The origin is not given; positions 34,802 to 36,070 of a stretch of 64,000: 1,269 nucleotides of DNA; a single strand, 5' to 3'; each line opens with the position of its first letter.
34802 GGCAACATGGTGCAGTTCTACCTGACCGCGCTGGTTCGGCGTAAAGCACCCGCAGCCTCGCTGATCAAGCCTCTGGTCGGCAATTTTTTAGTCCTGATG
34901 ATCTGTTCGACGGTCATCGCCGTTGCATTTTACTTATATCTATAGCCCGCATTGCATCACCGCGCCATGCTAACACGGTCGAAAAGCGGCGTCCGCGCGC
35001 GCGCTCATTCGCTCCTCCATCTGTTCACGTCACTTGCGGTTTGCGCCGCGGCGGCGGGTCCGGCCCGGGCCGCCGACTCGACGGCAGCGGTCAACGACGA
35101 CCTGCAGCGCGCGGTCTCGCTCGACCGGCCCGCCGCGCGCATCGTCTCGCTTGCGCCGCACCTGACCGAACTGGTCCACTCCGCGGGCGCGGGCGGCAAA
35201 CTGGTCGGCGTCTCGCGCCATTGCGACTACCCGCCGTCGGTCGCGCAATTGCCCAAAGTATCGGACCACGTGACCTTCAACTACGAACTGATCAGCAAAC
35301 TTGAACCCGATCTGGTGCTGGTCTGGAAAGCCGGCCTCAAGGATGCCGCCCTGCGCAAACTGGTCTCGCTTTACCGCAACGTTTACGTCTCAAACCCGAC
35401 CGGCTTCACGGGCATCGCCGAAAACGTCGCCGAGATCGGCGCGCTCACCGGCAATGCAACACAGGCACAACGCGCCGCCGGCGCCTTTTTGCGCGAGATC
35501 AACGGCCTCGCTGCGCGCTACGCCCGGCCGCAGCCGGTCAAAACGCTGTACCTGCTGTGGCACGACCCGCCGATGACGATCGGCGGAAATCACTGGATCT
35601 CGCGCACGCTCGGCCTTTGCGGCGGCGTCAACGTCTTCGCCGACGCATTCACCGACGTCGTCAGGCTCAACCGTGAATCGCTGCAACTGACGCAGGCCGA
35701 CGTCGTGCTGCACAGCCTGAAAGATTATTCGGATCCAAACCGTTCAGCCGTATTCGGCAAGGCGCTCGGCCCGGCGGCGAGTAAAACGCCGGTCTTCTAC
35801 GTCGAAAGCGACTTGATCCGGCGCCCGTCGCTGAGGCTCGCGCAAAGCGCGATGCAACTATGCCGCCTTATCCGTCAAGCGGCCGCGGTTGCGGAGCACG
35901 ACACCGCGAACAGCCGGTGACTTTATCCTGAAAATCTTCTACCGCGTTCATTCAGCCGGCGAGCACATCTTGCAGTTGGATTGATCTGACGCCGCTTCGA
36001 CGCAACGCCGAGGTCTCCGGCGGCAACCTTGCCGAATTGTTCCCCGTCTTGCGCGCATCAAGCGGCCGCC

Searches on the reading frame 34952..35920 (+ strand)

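Call 11: search_protein_families(library=pfam, proteins=[window:34952-35920:+], max_evalue=0.1)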
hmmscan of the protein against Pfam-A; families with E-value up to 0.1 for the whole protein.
window:34952-35920:+ (322 aa): 1 family
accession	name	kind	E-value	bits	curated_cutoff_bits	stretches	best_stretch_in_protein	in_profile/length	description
PF01497.23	Peripla_BP_2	-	1.2e-18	67.9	27.5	1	64-255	1-198/235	Periplasmic binding protein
